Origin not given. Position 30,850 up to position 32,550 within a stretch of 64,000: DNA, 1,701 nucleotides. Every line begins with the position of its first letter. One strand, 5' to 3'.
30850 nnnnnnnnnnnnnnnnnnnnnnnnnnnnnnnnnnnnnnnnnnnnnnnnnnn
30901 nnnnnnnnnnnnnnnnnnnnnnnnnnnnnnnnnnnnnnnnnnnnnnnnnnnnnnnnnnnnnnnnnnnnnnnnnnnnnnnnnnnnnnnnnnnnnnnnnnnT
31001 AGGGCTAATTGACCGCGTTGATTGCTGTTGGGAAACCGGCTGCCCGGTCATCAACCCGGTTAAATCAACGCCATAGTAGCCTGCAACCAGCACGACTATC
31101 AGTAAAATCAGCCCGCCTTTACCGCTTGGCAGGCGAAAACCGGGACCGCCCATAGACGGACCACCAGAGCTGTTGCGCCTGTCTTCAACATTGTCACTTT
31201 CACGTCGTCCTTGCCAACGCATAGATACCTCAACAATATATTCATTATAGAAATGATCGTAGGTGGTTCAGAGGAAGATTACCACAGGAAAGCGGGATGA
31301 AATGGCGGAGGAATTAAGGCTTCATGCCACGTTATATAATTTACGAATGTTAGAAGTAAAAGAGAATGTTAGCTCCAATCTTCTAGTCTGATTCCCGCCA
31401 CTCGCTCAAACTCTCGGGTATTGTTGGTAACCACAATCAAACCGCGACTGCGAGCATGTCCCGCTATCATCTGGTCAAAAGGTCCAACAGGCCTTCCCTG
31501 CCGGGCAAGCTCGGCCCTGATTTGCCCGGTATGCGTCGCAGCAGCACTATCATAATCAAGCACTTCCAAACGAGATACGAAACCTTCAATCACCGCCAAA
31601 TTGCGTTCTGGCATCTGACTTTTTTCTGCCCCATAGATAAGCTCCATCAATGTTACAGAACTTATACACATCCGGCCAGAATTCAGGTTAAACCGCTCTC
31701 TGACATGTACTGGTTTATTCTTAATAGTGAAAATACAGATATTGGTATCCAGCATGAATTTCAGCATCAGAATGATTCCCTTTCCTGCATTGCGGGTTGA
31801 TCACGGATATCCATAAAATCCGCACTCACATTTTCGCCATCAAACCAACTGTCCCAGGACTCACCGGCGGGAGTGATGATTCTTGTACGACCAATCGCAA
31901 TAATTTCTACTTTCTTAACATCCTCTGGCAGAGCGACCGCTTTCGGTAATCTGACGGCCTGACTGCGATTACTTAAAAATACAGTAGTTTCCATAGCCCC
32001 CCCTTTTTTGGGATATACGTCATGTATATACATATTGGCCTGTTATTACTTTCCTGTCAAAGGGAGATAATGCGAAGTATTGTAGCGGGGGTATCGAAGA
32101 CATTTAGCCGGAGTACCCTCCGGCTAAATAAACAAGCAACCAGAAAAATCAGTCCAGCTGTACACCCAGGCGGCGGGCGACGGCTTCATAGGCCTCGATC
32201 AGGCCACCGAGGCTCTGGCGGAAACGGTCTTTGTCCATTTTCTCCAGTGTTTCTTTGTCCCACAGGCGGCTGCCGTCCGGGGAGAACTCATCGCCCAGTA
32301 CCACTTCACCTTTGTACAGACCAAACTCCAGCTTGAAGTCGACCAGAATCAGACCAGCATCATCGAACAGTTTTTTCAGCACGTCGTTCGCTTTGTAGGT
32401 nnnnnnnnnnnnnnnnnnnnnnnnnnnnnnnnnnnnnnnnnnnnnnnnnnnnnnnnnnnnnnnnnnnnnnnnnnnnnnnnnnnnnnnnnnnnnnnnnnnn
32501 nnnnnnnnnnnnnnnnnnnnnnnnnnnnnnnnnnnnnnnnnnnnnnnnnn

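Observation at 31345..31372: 9-bp direct repeat at the 3' boundary of the toxin gene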

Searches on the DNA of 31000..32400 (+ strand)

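Call 3: search_dna_similar(query=window:31000-32400:+, collection=ecoli_genomes, mode=near, max_rows=40, rows=spread)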
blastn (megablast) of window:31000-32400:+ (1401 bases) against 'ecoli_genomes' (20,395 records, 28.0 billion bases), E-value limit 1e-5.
Records with a match: 5433; places in all: 5434; records where one place covers at least 80% of the query: 1616.
Genomes with a match: 5426 of 5426; with a place that covers at least 80% of the query: 1615. Places per genome that has any: lowest 1, median 1, highest 2. On chromosomes: 5427 places; on plasmids: 7.
Best place of each record, by identity: >=99% 646; 95-99% 4781; 60-80% 6.
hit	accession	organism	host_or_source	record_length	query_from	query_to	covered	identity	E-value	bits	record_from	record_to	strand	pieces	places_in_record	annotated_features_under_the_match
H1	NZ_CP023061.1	Escherichia coli strain FORC_069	Homo sapiens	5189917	1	1401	100%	100.0%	0e+0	2588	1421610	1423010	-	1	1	vapC: type II toxin-antitoxin system tRNA(fMet)-specific endonuclease VapC | purC: phosphoribosylaminoimidazolesuccinocarboxamide synthase | vapB: toxin-antitoxin system antitoxin VapB | ypfJ: KPN_02809 family neutral zinc metallopeptidase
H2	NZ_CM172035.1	Escherichia coli strain CUVET23-RF4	Room floor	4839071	1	1401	100%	100.0%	0e+0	2588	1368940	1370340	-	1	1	vapC: type II toxin-antitoxin system tRNA(fMet)-specific endonuclease VapC | purC: phosphoribosylaminoimidazolesuccinocarboxamide synthase | vapB: toxin-antitoxin system antitoxin VapB | ypfJ: KPN_02809 family neutral zinc metallopeptidase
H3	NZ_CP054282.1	Escherichia coli strain IDR1900005638-01-02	Homo sapiens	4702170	1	1401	100%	99.8%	0e+0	2571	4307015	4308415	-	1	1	vapC: type II toxin-antitoxin system tRNA(fMet)-specific endonuclease VapC | purC: phosphoribosylaminoimidazolesuccinocarboxamide synthase | vapB: toxin-antitoxin system antitoxin VapB | ypfJ: KPN_02809 family neutral zinc metallopeptidase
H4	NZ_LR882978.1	Escherichia coli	-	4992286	3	1401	100%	99.4%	0e+0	2534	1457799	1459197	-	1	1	vapC: type II toxin-antitoxin system tRNA(fMet)-specific endonuclease VapC | purC: phosphoribosylaminoimidazolesuccinocarboxamide synthase | vapB: toxin-antitoxin system antitoxin VapB | ypfJ: KPN_02809 family neutral zinc metallopeptidase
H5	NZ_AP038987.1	Escherichia coli O103:H2 strain PV16-126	Homo sapiens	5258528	1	1401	100%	98.3%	0e+0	2455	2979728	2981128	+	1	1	vapC: type II toxin-antitoxin system tRNA(fMet)-specific endonuclease VapC | purC: phosphoribosylaminoimidazolesuccinocarboxamide synthase | vapB: toxin-antitoxin system antitoxin VapB | ypfJ: KPN_02809 family neutral zinc metallopeptidase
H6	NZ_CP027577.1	Escherichia coli strain 2013C-4225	Homo sapiens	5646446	1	1401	100%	98.2%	0e+0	2447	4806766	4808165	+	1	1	vapC: type II toxin-antitoxin system tRNA(fMet)-specific endonuclease VapC | purC: phosphoribosylaminoimidazolesuccinocarboxamide synthase | vapB: toxin-antitoxin system antitoxin VapB | ypfJ: KPN_02809 family neutral zinc metallopeptidase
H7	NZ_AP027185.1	Escherichia coli strain NIID080884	Homo sapiens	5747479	1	1401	100%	98.2%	0e+0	2447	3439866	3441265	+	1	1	vapC: type II toxin-antitoxin system tRNA(fMet)-specific endonuclease VapC | purC: phosphoribosylaminoimidazolesuccinocarboxamide synthase | vapB: toxin-antitoxin system antitoxin VapB | ypfJ: KPN_02809 family neutral zinc metallopeptidase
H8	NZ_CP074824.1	Escherichia coli strain 7_29_23A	bovine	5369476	1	1401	100%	98.2%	0e+0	2447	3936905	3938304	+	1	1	vapC: type II toxin-antitoxin system tRNA(fMet)-specific endonuclease VapC | purC: phosphoribosylaminoimidazolesuccinocarboxamide synthase | vapB: toxin-antitoxin system antitoxin VapB | ypfJ: neutral zinc metallopeptidase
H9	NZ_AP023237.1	Escherichia coli strain F070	-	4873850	1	1401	100%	98.1%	0e+0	2442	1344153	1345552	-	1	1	vapC: type II toxin-antitoxin system tRNA(fMet)-specific endonuclease VapC | purC: phosphoribosylaminoimidazolesuccinocarboxamide synthase | vapB: toxin-antitoxin system antitoxin VapB | ypfJ: neutral zinc metallopeptidase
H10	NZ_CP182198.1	Escherichia coli strain EC130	pig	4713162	1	1401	100%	98.1%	0e+0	2442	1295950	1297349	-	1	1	vapC: type II toxin-antitoxin system tRNA(fMet)-specific endonuclease VapC | purC: phosphoribosylaminoimidazolesuccinocarboxamide synthase | vapB: toxin-antitoxin system antitoxin VapB | ypfJ: neutral zinc metallopeptidase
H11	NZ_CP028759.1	Escherichia coli strain A15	Otter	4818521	3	1401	100%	98.3%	0e+0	2449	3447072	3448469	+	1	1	vapC: type II toxin-antitoxin system tRNA(fMet)-specific endonuclease VapC | purC: phosphoribosylaminoimidazolesuccinocarboxamide synthase | vapB: toxin-antitoxin system antitoxin VapB | ypfJ: KPN_02809 family neutral zinc metallopeptidase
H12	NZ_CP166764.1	Escherichia coli strain CRE444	Homo sapiens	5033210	1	1401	100%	98.1%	0e+0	2436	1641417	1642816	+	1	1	type II toxin-antitoxin system VapC family toxin | purC: phosphoribosylaminoimidazolesuccinocarboxamide synthase | vapB: toxin-antitoxin system antitoxin VapB | ypfJ: neutral zinc metallopeptidase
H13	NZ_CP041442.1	Escherichia coli strain YPE12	Pork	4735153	3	1401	41%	99.1%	2e-156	1032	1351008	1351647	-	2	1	purC: phosphoribosylaminoimidazolesuccinocarboxamide synthase | ypfJ: KPN_02809 family neutral zinc metallopeptidase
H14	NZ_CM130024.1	Escherichia coli strain APEC_AN-25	Gallus gallus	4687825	3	1401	41%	99.1%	2e-156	1032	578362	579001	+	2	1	purC: phosphoribosylaminoimidazolesuccinocarboxamide synthase | ypfJ: KPN_02809 family neutral zinc metallopeptidase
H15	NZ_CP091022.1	Escherichia coli strain STEC276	cattle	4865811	3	1401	41%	99.0%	2e-156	1026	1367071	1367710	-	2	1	purC: phosphoribosylaminoimidazolesuccinocarboxamide synthase | ypfJ: KPN_02809 family neutral zinc metallopeptidase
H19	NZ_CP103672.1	Escherichia coli O25b:H4-ST131 strain 4433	Homo sapiens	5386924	1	1401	41%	98.1%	6e-151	1003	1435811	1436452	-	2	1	purC: phosphoribosylaminoimidazolesuccinocarboxamide synthase | ypfJ: KPN_02809 family neutral zinc metallopeptidase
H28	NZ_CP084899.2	Escherichia coli strain W3110-P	laboratory experiment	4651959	3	1401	41%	98.3%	8e-155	1004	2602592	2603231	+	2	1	purC: phosphoribosylaminoimidazolesuccinocarboxamide synthase | ypfJ: KPN_02809 family neutral zinc metallopeptidase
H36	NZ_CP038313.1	Escherichia coli O157:H7 strain OK1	Homo sapiens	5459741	3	1401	41%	97.9%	8e-145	993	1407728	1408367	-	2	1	purC: phosphoribosylaminoimidazolesuccinocarboxamide synthase | ypfJ: KPN_02809 family neutral zinc metallopeptidase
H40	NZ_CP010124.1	Escherichia coli strain C5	cow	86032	404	1035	45%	76.8%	4e-93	351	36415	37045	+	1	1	vapC: type II toxin-antitoxin system tRNA(fMet)-specific endonuclease VapC | vapB: toxin-antitoxin system antitoxin VapB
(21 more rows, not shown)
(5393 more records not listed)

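Call 5: get_annotated_region(hit=H28, flank=300)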
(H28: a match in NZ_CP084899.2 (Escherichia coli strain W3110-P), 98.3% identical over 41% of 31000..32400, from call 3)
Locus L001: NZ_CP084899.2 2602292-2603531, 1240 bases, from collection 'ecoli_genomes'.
description: Escherichia coli strain W3110-P chromosome, complete genome
organism: Escherichia coli strain W3110-P (NCBI taxid 562)
replicon: chromosome; assembly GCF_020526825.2
host: -; source: laboratory experiment; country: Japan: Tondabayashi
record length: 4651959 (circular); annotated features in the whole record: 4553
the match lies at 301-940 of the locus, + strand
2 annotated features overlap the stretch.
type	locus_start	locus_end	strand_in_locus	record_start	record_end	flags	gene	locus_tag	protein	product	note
CDS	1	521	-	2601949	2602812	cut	ypfJ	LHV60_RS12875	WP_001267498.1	KPN_02809 family neutral zinc metallopeptidase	-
CDS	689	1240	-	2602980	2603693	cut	purC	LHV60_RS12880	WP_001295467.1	phosphoribosylaminoimidazolesuccinocarboxamide synthase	-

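Call 6: get_annotated_region(hit=H19, flank=300)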
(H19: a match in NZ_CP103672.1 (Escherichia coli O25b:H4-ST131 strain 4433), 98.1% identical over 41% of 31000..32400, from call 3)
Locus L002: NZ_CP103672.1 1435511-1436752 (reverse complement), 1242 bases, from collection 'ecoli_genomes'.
description: Escherichia coli O25b:H4-ST131 strain 4433 chromosome, complete genome
organism: Escherichia coli O25b:H4-ST131 strain 4433 (NCBI taxid 941322)
replicon: chromosome; assembly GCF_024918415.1
host: Homo sapiens; source: blood; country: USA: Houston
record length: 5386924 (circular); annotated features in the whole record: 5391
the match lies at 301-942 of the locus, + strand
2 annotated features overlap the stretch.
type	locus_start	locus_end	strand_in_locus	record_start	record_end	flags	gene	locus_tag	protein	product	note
CDS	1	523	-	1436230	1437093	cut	ypfJ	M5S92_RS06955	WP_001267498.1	KPN_02809 family neutral zinc metallopeptidase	-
CDS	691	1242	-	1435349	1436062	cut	purC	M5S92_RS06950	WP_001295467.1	phosphoribosylaminoimidazolesuccinocarboxamide synthase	-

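Call 7: get_annotated_region(hit=H36, flank=300)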
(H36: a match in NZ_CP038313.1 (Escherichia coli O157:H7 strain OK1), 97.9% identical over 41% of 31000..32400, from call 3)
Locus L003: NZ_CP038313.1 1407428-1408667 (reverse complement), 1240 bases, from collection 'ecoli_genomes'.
description: Escherichia coli O157:H7 strain OK1 chromosome, complete genome
organism: Escherichia coli O157:H7 strain OK1 (NCBI taxid 83334)
replicon: chromosome; assembly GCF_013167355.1
host: Homo sapiens; source: missing; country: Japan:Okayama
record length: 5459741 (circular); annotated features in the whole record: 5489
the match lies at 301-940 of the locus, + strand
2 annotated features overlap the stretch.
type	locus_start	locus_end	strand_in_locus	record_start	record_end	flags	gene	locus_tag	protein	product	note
CDS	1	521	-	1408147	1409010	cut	ypfJ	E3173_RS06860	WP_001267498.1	KPN_02809 family neutral zinc metallopeptidase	-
CDS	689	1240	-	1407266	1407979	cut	purC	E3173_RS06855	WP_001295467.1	phosphoribosylaminoimidazolesuccinocarboxamide synthase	-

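Call 8: get_annotated_region(hit=H13, flank=300)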
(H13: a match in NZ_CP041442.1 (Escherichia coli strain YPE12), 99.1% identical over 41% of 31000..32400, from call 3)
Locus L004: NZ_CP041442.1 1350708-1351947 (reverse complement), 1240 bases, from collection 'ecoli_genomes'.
description: Escherichia coli strain YPE12 chromosome, complete genome
organism: Escherichia coli strain YPE12 (NCBI taxid 562)
replicon: chromosome; assembly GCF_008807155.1
host: -; source: Pork; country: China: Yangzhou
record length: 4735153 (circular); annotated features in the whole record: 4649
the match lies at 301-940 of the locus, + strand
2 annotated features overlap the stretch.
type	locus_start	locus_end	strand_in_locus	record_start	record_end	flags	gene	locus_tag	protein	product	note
CDS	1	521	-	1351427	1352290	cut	ypfJ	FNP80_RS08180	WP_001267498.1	KPN_02809 family neutral zinc metallopeptidase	-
CDS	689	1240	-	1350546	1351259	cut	purC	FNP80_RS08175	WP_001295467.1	phosphoribosylaminoimidazolesuccinocarboxamide synthase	-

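Call 9: get_annotated_region(hit=H6, flank=300)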
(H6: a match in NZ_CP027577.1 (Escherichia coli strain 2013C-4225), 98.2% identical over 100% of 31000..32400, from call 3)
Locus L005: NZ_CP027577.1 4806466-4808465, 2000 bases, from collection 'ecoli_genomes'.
description: Escherichia coli strain 2013C-4225 chromosome, complete genome
organism: Escherichia coli strain 2013C-4225 (NCBI taxid 562)
replicon: chromosome; assembly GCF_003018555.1
host: Homo sapiens; source: stool; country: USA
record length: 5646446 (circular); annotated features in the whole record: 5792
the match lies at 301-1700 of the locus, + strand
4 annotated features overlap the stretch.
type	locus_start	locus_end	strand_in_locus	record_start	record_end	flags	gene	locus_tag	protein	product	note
CDS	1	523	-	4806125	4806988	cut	ypfJ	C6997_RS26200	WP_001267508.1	KPN_02809 family neutral zinc metallopeptidase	-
CDS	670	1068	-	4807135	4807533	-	vapC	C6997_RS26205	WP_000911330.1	type II toxin-antitoxin system tRNA(fMet)-specific endonuclease VapC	-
CDS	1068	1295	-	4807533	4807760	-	vapB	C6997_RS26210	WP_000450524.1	toxin-antitoxin system antitoxin VapB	-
CDS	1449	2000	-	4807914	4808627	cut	purC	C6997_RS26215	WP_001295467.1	phosphoribosylaminoimidazolesuccinocarboxamide synthase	-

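Call 10: get_annotated_region(hit=H40, flank=1500)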
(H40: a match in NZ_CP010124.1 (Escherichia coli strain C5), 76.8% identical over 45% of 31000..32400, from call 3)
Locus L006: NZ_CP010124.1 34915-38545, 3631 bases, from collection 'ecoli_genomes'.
description: Escherichia coli strain C5 plasmid B, complete sequence
organism: Escherichia coli strain C5 (NCBI taxid 562)
replicon: plasmid B; assembly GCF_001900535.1
host: cow; source: -; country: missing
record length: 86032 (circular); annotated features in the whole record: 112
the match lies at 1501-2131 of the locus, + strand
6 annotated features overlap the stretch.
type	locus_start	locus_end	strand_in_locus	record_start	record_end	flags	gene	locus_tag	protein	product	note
CDS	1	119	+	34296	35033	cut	traT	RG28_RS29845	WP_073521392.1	conjugal transfer complement resistance protein TraT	-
CDS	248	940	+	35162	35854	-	-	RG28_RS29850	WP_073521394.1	hypothetical protein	-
CDS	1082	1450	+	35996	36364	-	-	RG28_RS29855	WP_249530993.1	DUF2726 domain-containing protein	-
CDS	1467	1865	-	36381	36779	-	vapC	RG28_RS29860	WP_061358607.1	type II toxin-antitoxin system tRNA(fMet)-specific endonuclease VapC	-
CDS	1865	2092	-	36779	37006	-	vapB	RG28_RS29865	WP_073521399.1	toxin-antitoxin system antitoxin VapB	-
CDS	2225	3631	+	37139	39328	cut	traD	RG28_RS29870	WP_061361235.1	type IV conjugative transfer system coupling protein TraD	-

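Call 13: search_dna_similar(query=window:31315-32140:+, collection=plasmids, mode=distant, max_rows=30)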
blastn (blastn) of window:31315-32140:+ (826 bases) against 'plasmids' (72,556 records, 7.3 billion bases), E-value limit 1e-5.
Records with a match: 1283; places in all: 1295; records where one place covers at least 80% of the query: 134.
Best place of each record, by identity: >=99% 2; 95-99% 1; 60-80% 1280.
By first word of the organism name: Escherichia 823; Salmonella 235; Shigella 134; Serratia 17; Klebsiella 16; Edwardsiella 13; Agrobacterium 10; Ensifer 7; Pseudomonas 6; Rhizobium 5; and 11 more.
By predicted mobility (MOB-suite, as given by PLSDB): conjugative 1164; mobilizable 89; non-mobilizable 30.
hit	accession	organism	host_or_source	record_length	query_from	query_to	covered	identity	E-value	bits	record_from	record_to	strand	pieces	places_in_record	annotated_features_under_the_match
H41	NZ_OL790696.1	Escherichia coli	-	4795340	1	826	100%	100.0%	0e+0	1490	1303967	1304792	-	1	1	none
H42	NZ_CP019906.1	Escherichia coli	Homo sapiens,human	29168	1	826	100%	99.3%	0e+0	1462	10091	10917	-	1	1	type II toxin-antitoxin system VapC family toxin | vapB: toxin-antitoxin system antitoxin VapB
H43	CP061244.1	Escherichia coli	Homo sapiens,cell culture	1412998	1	826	100%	98.4%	0e+0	1428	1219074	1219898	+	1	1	vapC: tRNA(fMet)-specific endonuclease VapC | vapB: toxin-antitoxin system antitoxin VapB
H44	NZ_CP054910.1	Pantoea ananatis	-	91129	56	755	85%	73.6%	2e-116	427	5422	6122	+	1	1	type II toxin-antitoxin system VapC family toxin | vapB: toxin-antitoxin system antitoxin VapB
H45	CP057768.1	Escherichia coli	culture,Pooled sheep faecal samples ...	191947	55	723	81%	77.0%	7e-141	508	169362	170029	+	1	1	vapC: tRNA(fMet)-specific endonuclease VapC | vapB: toxin-antitoxin system antitoxin VapB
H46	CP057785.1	Escherichia coli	culture,Pooled sheep faecal samples ...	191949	55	723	81%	77.0%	7e-141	508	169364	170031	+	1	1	vapC: tRNA(fMet)-specific endonuclease VapC | vapB: toxin-antitoxin system antitoxin VapB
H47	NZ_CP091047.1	Escherichia coli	Microbe organism,pork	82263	55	723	81%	76.9%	8e-140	504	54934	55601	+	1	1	type II toxin-antitoxin system VapC family toxin | vapB: toxin-antitoxin system antitoxin VapB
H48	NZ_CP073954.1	Escherichia coli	Poultry,pure culture,Cloacal sample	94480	55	723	81%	76.9%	8e-140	504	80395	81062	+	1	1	type II toxin-antitoxin system VapC family toxin | vapB: toxin-antitoxin system antitoxin VapB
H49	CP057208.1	Escherichia coli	culture,Pooled sheep faecal samples ...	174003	57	723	81%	77.1%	2e-141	509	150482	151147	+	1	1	vapC: tRNA(fMet)-specific endonuclease VapC | vapB: toxin-antitoxin system antitoxin VapB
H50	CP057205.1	Escherichia coli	culture,Pooled sheep faecal samples ...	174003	57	723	81%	77.1%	2e-141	509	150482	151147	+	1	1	vapC: tRNA(fMet)-specific endonuclease VapC | vapB: toxin-antitoxin system antitoxin VapB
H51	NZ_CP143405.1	Pantoea agglomerans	Brassica napus,cell culture,Seed,Seed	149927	58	755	85%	73.2%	1e-112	415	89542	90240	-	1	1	type II toxin-antitoxin system VapC family toxin | vapB: toxin-antitoxin system antitoxin VapB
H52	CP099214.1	Escherichia coli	culture,Pooled soil sample collected ...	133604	55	723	81%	76.4%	2e-135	490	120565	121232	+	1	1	vapC: tRNA(fMet)-specific endonuclease VapC | vapB: toxin-antitoxin system antitoxin VapB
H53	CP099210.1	Escherichia coli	culture,Pooled soil sample collected ...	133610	55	723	81%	76.4%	2e-135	490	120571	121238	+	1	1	vapC: tRNA(fMet)-specific endonuclease VapC | vapB: toxin-antitoxin system antitoxin VapB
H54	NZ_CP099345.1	Escherichia marmotae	culture,Pooled sediment sample ...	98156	55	723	81%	76.3%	2e-134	486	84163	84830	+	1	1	type II toxin-antitoxin system VapC family toxin | vapB: toxin-antitoxin system antitoxin VapB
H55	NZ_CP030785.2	Escherichia albertii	stool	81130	55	723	81%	76.1%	9e-133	481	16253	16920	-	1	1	vapC: tRNA(fMet)-specific endonuclease VapC | vapB: toxin-antitoxin system antitoxin VapB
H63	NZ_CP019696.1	Shigella sonnei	Homo sapiens,feces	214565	54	723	81%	74.1%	3e-114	420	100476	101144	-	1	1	type II toxin-antitoxin system VapC family toxin | vapB: toxin-antitoxin system antitoxin VapB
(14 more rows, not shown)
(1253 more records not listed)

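Call 19: search_dna_similar(query=window:31300-31400:+, collection=ecoli_genomes, mode=near, max_rows=40, rows=spread)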
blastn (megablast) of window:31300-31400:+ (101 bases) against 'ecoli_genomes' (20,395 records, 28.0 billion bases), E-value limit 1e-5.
Records with a match: 1621; places in all: 1621; records where one place covers at least 80% of the query: 1617.
Genomes with a match: 1620 of 5426; with a place that covers at least 80% of the query: 1616. Places per genome that has any: lowest 1, median 1, highest 2. On chromosomes: 1620 places; on plasmids: 1.
Best place of each record, by identity: >=99% 1609; 95-99% 11; 90-95% 1.
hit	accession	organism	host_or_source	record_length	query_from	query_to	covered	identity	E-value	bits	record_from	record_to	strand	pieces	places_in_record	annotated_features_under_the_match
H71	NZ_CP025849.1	Escherichia coli strain 600468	Homo sapiens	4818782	1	101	100%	100.0%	7e-45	187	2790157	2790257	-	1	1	vapC: type II toxin-antitoxin system tRNA(fMet)-specific endonuclease VapC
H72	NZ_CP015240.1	Escherichia coli strain 2011C-3911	Homo sapiens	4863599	1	101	100%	100.0%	7e-45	187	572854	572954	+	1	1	vapC: type II toxin-antitoxin system tRNA(fMet)-specific endonuclease VapC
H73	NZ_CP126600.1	Escherichia coli strain Ec1119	Carrots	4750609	1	101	100%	100.0%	7e-45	187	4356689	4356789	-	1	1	vapC: type II toxin-antitoxin system tRNA(fMet)-specific endonuclease VapC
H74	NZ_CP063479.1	Escherichia coli strain EM06-18-14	not applicable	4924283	1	101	100%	100.0%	7e-45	187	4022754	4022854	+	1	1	vapC: type II toxin-antitoxin system tRNA(fMet)-specific endonuclease VapC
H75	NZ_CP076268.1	Escherichia coli strain D217-5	Homo sapiens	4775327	1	101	100%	100.0%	7e-45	187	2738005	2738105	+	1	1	vapC: type II toxin-antitoxin system tRNA(fMet)-specific endonuclease VapC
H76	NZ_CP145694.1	Escherichia coli strain S1-KEN-04-A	Homo sapiens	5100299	1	101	100%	100.0%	7e-45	187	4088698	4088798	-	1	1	vapC: type II toxin-antitoxin system tRNA(fMet)-specific endonuclease VapC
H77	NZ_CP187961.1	Escherichia coli strain d1-58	Homo sapiens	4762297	1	101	100%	100.0%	7e-45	187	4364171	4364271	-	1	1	vapC: type II toxin-antitoxin system tRNA(fMet)-specific endonuclease VapC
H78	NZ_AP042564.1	Escherichia coli strain OkiPb01694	bovine feces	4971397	1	101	100%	100.0%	7e-45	187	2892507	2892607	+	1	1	vapC: type II toxin-antitoxin system tRNA(fMet)-specific endonuclease VapC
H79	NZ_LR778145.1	Escherichia coli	sediment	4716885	1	101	100%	100.0%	7e-45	187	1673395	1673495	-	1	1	vapC: type II toxin-antitoxin system tRNA(fMet)-specific endonuclease VapC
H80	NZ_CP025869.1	Escherichia coli strain 503829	Homo sapiens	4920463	1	101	100%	99.0%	3e-43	182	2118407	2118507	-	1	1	vapC: type II toxin-antitoxin system tRNA(fMet)-specific endonuclease VapC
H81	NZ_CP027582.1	Escherichia coli strain 2013C-4538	Homo sapiens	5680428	1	101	100%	99.0%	3e-43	182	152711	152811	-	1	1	vapC: type II toxin-antitoxin system tRNA(fMet)-specific endonuclease VapC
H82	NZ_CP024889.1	Escherichia coli strain AR_0019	missing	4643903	1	101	100%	99.0%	3e-43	182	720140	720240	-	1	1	vapC: type II toxin-antitoxin system tRNA(fMet)-specific endonuclease VapC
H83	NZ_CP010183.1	Escherichia coli strain M3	mouse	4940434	1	101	100%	99.0%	3e-43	182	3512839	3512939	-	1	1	vapC: type II toxin-antitoxin system tRNA(fMet)-specific endonuclease VapC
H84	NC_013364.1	Escherichia coli O111:H- str. 11128 strain 11128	-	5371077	1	101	100%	99.0%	3e-43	182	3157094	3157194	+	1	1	vapC: type II toxin-antitoxin system tRNA(fMet)-specific endonuclease VapC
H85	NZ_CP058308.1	Escherichia coli strain AMSCJX04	Giant Panda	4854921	1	101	100%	99.0%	3e-43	182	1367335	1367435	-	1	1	vapC: type II toxin-antitoxin system tRNA(fMet)-specific endonuclease VapC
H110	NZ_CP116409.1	Escherichia coli strain HH97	Pre-treated sample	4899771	1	37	37%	100.0%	2e-9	69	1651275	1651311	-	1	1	none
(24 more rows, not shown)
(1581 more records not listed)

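Call 20: get_annotated_region(hit=H110, flank=2500)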
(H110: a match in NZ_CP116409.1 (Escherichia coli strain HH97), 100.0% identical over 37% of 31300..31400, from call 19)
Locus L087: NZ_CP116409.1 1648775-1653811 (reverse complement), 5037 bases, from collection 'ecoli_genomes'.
description: Escherichia coli strain HH97 chromosome, complete genome
organism: Escherichia coli strain HH97 (NCBI taxid 562)
replicon: chromosome; assembly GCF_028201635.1
host: -; source: Pre-treated sample; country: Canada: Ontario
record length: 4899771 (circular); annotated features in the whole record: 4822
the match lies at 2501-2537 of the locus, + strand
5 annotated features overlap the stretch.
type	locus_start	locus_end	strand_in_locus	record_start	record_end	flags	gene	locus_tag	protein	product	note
CDS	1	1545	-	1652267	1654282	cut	tmcA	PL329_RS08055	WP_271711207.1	tRNA cytosine(34) acetyltransferase TmcA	-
CDS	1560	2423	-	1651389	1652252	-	ypfJ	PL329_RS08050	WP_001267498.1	neutral zinc metallopeptidase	-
CDS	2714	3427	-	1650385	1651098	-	purC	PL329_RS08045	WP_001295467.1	phosphoribosylaminoimidazolesuccinocarboxamide synthase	-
CDS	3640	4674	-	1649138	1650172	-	bamC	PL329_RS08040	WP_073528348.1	outer membrane protein assembly factor BamC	-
CDS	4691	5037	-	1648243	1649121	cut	dapA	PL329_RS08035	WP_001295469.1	4-hydroxy-tetrahydrodipicolinate synthase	-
